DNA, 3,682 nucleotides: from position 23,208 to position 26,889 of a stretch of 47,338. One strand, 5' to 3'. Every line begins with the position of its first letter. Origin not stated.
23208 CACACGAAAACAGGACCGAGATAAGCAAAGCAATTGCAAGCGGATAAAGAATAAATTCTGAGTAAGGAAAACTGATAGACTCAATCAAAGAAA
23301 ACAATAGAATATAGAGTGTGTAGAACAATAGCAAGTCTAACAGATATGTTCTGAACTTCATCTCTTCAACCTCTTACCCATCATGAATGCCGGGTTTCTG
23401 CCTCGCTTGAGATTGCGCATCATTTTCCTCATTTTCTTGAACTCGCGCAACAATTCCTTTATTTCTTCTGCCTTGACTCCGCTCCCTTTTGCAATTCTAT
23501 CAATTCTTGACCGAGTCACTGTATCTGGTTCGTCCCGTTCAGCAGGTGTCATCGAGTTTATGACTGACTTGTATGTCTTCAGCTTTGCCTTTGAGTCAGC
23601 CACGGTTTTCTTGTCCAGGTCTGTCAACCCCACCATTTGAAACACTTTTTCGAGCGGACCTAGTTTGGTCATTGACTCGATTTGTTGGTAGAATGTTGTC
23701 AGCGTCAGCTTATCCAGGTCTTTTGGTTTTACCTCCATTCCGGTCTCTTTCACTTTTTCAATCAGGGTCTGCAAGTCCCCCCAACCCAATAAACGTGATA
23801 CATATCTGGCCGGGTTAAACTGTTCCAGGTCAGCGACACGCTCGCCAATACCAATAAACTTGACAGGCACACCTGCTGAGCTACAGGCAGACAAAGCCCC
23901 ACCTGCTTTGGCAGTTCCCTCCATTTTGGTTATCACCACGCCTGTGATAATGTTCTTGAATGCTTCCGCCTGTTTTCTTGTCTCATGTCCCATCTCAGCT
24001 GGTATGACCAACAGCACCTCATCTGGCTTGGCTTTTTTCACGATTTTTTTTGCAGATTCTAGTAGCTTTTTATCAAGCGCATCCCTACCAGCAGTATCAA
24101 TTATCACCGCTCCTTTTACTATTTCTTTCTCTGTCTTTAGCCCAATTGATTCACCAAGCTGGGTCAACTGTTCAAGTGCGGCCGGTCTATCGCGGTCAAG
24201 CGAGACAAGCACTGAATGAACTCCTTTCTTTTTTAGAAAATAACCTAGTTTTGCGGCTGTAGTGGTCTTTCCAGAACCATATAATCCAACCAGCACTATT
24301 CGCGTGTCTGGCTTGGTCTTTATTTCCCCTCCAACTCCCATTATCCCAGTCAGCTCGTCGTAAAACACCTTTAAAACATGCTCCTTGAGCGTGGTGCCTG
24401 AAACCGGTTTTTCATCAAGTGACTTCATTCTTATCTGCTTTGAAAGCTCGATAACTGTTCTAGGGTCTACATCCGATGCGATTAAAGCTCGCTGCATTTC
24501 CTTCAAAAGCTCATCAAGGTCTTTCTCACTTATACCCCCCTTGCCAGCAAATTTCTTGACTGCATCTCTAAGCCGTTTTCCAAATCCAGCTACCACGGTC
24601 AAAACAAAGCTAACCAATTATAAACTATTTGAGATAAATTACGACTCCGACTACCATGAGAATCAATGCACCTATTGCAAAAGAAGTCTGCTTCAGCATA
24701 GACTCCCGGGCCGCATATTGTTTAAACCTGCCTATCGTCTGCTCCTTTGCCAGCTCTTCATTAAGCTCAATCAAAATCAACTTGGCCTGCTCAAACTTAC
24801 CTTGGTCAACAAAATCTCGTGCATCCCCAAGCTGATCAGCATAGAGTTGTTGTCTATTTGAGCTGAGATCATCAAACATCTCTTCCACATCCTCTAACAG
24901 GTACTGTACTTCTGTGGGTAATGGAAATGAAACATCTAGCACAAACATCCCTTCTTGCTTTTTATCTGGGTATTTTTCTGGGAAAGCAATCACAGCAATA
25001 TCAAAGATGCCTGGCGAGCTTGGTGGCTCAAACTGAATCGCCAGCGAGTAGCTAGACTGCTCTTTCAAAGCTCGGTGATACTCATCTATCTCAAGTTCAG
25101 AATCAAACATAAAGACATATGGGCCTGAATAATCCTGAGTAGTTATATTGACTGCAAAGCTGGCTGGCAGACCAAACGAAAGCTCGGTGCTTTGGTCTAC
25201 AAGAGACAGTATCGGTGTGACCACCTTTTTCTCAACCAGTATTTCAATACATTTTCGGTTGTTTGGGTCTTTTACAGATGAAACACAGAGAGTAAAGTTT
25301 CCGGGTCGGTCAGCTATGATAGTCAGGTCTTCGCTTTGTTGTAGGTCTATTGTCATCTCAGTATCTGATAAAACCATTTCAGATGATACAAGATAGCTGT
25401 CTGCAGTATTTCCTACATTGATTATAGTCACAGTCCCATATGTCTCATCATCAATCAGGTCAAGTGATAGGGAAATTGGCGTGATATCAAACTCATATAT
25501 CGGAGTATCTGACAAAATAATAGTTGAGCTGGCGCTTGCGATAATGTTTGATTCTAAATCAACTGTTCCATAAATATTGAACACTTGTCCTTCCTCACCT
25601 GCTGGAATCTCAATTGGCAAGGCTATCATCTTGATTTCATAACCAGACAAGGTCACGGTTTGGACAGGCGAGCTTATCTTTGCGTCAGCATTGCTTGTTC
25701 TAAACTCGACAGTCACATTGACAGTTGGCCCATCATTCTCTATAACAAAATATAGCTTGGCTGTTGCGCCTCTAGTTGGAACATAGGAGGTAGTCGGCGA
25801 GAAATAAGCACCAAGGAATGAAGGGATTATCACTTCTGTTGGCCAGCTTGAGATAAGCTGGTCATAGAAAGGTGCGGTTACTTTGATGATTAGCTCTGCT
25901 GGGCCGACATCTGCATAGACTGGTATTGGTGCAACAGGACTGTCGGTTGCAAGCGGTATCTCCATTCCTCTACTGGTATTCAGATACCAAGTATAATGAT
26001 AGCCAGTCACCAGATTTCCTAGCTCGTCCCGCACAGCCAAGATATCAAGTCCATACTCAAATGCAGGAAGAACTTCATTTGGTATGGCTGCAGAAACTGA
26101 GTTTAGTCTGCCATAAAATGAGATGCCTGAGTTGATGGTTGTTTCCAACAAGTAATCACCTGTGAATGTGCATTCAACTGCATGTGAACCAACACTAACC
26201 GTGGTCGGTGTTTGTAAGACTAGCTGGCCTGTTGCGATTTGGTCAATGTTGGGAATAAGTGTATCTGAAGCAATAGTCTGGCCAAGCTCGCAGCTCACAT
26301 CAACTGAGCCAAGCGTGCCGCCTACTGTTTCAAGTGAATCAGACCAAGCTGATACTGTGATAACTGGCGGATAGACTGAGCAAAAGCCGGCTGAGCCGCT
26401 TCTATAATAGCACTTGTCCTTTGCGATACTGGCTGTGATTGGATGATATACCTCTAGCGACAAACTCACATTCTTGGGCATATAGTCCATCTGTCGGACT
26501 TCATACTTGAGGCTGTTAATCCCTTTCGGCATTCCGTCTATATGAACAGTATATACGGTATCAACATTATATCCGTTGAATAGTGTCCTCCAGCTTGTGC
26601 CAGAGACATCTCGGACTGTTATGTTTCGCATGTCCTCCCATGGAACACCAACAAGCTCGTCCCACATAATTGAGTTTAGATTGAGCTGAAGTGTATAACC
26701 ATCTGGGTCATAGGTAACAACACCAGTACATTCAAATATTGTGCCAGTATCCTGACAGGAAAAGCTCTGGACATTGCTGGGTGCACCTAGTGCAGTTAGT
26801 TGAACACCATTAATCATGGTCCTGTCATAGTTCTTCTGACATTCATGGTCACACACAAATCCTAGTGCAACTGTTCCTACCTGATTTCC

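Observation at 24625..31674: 2,349-codon cysteine-rich, signal-peptide-bearing, C-terminally anchored giant surface protein of unknown family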

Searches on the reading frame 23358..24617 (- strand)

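Call 7: search_protein_families(library=pfam, proteins=[window:23358-24617:-], max_evalue=0.001)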
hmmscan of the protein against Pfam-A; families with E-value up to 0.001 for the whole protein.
window:23358-24617:- (419 aa): 5 families
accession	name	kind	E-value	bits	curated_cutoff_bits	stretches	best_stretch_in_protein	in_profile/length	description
PF00448.28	SRP54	-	1.2e-49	169.1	22.7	1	106-278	3-196/196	SRP54-type protein, GTPase domain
PF02978.25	SRP_SPB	-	1.3e-27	96.5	27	1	303-400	1-91/91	Signal peptide binding domain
PF02881.24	SRP54_N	-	6.3e-15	55.6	22.4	1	12-89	1-75/75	SRP54-type protein, helical bundle domain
PF01656.29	CbiA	-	4.1e-06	27.2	25.4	1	114-224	9-100/125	CobQ/CobB/MinD/ParA nucleotide binding domain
PF13401.12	AAA_22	-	5.2e-05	24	27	0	107-190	8-80/130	AAA domain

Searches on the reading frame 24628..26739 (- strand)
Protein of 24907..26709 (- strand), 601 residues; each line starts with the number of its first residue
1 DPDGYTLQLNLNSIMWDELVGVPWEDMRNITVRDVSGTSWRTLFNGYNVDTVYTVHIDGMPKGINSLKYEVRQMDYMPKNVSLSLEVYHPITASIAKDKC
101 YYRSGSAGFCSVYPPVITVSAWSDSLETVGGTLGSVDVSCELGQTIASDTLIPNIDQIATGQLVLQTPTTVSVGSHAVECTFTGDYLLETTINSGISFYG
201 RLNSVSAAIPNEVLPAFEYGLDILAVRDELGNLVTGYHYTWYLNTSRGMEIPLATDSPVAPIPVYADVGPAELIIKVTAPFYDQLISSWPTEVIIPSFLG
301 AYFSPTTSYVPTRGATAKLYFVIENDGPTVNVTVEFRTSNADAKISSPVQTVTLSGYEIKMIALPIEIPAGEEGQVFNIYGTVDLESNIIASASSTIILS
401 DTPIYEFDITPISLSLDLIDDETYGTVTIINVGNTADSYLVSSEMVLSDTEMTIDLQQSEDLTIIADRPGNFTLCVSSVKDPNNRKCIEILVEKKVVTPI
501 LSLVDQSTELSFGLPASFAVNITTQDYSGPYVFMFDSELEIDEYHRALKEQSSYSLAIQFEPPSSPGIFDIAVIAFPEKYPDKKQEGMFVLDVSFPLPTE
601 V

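Call 53: predict_structure(alignment_id=A3)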
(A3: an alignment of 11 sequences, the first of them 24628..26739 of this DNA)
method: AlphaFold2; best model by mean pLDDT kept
length: 704 residues; sequences in the alignment: 11
mean_pLDDT: 80.1   pTM: 0.46
mean pLDDT of the five models: 80.1, 78.5, 77.9, 77.8, 75.8
residues with pLDDT >= 90: 172; 70-90: 397; 50-70: 85; < 50: 50
segments of 3 or more residues with pLDDT < 50: 1-16, 21-37, 54-60, 679-687
pLDDT, mean of each block of 10 residues (from residue 1): 38 46 45 49 67 49 55 71 69 72 87 73 85 70 77 86 79 76 87 84 90 86 76 85 88 87 85 81 93 92 73 86 90 82 87 84 83 90 87 80 86 87 84 89 91 91 90 92 92 87 91 87 77 89 91 88 86 85 93 92 84 88 82 88 83 90 83 61 45 70 62
secondary structure, 60 per line:
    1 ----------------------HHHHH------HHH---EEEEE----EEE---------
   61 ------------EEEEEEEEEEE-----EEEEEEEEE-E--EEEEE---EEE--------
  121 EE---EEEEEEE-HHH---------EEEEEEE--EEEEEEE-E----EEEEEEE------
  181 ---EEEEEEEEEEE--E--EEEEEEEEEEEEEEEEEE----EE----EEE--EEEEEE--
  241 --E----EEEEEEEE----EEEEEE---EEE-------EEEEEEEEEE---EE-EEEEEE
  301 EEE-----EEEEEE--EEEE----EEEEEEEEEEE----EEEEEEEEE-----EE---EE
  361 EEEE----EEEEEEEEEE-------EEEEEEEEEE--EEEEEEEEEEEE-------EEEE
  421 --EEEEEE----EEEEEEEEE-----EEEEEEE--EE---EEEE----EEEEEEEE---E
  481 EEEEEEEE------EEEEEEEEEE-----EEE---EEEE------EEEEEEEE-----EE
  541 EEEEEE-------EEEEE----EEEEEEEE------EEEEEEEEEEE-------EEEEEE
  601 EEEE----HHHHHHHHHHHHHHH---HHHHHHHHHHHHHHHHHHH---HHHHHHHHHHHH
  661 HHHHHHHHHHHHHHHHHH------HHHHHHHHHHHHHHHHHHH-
elements in order (helices of 4 or more, strands of 3 or more residues): H23-27 E40-44 E49-51 E73-83 E89-97 E102-106 E110-112 E126-132 E146-152 E155-161 E168-174 E184-194 E200-217 E228-230 E233-238 E248-255 E260-265 E269-271 E279-288 E295-303 E309-314 E317-320 E325-335 E340-348 E359-364 E369-378 E386-395 E398-409 E417-420 E423-428 E433-441 E447-453 E461-464 E469-476 E480-488 E495-504 E510-512 E516-519 E526-533 E539-546 E554-558 E563-570 E577-587 E595-604 H609-623 H627-645 H649-678 H685-703

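Call 57: fold_search(model_id=the predicted structure, library=pdb)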
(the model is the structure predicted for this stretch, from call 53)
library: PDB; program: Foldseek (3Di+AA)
matches with E <= 10: 1854; with E <= 0.001: 715
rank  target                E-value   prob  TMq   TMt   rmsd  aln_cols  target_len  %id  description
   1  7som_D                4.4e-19  1.00  0.26  0.14  17.8       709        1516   10  Ciliary C2 central pair apparatus isolated from Chlamydomonas reinhardtii (released 2022-04-13)
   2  9ijj_O                1.0e-18  1.00  0.24  0.15  51.8       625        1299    9  In situ structure of the central apparatus in mouse sperm axoneme. (released 2025-06-04)
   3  7sqc_2B               2.6e-18  1.00  0.24  0.23  48.6       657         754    8  Ciliary C1 central pair apparatus isolated from Chlamydomonas reinhardtii (released 2022-04-13)
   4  7sqc_O0               5.0e-18  1.00  0.23  0.16  31.2       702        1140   11  Ciliary C1 central pair apparatus isolated from Chlamydomonas reinhardtii (released 2022-04-13)
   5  7sqc_2A               6.1e-18  1.00  0.24  0.23  49.2       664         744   11  Ciliary C1 central pair apparatus isolated from Chlamydomonas reinhardtii (released 2022-04-13)
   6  9ijj_h                3.9e-17  1.00  0.20  0.11  31.9       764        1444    9  In situ structure of the central apparatus in mouse sperm axoneme. (released 2025-06-04)
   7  9ijj_C                4.5e-17  1.00  0.21  0.16  34.0       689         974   10  In situ structure of the central apparatus in mouse sperm axoneme. (released 2025-06-04)
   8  9ijj_4I               1.0e-16  1.00  0.19  0.07  48.5       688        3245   10  In situ structure of the central apparatus in mouse sperm axoneme. (released 2025-06-04)
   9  9ijj_4G               1.4e-15  1.00  0.21  0.06  49.0       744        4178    9  In situ structure of the central apparatus in mouse sperm axoneme. (released 2025-06-04)
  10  4aq1_A                1.7e-15  1.00  0.15  0.14  24.9       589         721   14  Structure of the SbsB S-layer protein of Geobacillus stearothermophilus PV72p2 in complex with nanobody KB6 (released 2012-06-13)
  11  4e0s_A                3.1e-15  1.00  0.14  0.07  45.7       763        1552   11  Crystal Structure of C5b-6 (released 2012-04-18)
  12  7n6g_4C               5.7e-15  1.00  0.19  0.21  48.1       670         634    9  C1 of central pair (released 2022-05-18)
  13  9ijj_4H               6.9e-15  1.00  0.16  0.04  39.8       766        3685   11  In situ structure of the central apparatus in mouse sperm axoneme. (released 2025-06-04)
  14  9u60_E                6.9e-15  1.00  0.14  0.08  47.5       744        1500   10  C3 convertases zymogen C4b2 in loading state (released 2026-01-14)
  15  3b43                  8.0e-15  1.00  0.17  0.20  44.4       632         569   12  I-band fragment I65-I70 from titin (released 2008-01-22)
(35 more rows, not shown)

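Call 81: search_protein_families(library=pfam, proteins=[window:24907-26709:-], max_evalue=10)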
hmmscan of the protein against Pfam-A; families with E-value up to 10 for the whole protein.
window:24907-26709:- (601 aa): 2 families
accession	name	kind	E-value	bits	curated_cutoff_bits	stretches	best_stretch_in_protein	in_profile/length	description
PF24527.1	Ig-like_Pom152_9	-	0.15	12.9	27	1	458-487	44-71/80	Nucleoporin pom152-like, ninth immunoglobulin-like domain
PF16640.11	Big_3_5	-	0.23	12.5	35.5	1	132-186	27-73/88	Bacterial Ig-like domain (group 3)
